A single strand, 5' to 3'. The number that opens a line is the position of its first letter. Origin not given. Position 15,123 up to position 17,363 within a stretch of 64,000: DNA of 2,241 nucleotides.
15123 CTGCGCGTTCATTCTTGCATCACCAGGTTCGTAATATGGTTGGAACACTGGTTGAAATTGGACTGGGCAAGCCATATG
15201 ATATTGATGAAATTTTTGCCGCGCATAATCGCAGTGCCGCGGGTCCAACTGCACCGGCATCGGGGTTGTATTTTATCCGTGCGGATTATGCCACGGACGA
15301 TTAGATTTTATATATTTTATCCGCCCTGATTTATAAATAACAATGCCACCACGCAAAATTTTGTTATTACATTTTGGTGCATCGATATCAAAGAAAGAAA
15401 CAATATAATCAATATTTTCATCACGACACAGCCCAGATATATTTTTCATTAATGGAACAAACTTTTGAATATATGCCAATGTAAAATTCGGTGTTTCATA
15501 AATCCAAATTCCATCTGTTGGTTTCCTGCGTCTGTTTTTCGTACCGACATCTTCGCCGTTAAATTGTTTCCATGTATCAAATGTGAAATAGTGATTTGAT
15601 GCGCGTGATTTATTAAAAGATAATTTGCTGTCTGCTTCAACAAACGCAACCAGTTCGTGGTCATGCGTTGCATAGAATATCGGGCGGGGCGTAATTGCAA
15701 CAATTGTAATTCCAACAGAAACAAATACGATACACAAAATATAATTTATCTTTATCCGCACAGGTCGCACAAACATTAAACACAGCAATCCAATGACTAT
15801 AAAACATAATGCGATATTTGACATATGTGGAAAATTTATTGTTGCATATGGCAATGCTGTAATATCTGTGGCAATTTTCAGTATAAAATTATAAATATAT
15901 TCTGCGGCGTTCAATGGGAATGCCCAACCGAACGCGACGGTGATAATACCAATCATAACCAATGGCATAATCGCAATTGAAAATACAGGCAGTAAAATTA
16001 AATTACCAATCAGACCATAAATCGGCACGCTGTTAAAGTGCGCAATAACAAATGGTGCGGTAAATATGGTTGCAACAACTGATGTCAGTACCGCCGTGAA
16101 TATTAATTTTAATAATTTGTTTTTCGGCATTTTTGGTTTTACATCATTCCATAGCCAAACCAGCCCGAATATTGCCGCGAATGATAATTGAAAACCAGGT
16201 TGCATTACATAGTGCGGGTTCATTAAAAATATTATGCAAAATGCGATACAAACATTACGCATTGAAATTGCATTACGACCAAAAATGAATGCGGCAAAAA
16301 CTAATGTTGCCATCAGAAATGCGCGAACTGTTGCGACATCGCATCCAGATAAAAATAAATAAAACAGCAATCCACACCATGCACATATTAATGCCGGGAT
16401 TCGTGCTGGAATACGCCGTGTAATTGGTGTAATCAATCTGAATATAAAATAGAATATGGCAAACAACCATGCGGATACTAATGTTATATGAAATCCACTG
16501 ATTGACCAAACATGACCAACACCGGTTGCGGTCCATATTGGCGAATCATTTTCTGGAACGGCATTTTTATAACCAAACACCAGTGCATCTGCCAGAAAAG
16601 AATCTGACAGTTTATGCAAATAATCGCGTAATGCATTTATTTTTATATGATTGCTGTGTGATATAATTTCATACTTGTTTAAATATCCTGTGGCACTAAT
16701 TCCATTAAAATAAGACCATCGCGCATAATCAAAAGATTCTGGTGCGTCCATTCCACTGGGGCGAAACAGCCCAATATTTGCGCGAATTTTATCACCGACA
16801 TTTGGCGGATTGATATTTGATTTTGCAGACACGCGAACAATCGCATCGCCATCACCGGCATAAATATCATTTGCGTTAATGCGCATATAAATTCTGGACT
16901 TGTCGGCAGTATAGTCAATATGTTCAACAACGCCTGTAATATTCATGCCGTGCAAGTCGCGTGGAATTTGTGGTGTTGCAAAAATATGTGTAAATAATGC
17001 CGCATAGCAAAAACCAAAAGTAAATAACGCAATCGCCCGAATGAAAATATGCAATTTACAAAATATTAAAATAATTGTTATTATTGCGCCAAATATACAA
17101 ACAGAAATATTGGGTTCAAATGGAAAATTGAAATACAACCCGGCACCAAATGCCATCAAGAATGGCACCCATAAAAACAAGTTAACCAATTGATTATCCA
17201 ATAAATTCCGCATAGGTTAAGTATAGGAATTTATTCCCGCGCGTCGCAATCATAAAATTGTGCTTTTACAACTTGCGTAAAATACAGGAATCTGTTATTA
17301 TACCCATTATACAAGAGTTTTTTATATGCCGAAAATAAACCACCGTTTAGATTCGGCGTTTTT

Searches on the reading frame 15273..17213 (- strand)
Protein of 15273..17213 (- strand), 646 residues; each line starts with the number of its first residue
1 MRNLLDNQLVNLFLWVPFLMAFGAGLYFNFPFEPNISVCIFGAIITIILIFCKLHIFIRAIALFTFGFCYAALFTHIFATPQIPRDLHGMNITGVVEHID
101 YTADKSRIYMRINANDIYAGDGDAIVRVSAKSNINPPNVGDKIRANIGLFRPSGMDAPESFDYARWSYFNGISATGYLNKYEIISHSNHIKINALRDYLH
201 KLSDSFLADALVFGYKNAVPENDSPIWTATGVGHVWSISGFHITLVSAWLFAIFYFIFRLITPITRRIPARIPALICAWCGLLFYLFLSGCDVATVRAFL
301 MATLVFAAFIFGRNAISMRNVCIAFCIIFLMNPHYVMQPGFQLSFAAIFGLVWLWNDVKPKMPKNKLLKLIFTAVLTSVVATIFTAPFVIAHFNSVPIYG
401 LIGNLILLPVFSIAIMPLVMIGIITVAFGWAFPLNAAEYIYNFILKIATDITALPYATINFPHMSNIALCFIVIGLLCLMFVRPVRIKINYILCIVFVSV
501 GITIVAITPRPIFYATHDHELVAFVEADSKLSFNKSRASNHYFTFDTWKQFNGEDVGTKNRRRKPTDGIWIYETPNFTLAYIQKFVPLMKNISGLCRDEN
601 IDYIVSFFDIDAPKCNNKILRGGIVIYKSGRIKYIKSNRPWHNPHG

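Call 7: search_protein_families(library=pfam, proteins=[window:15273-17213:-], max_evalue=0.00001)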
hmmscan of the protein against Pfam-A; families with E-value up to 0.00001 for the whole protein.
window:15273-17213:- (646 aa): 2 families
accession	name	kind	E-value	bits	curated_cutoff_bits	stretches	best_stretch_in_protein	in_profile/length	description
PF03772.21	Competence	-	4.4e-52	177.5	23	1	211-483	1-267/270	Competence protein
PF13567.11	DUF4131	-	1.1e-14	54.9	31.6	1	38-182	9-163/165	Domain of unknown function (DUF4131)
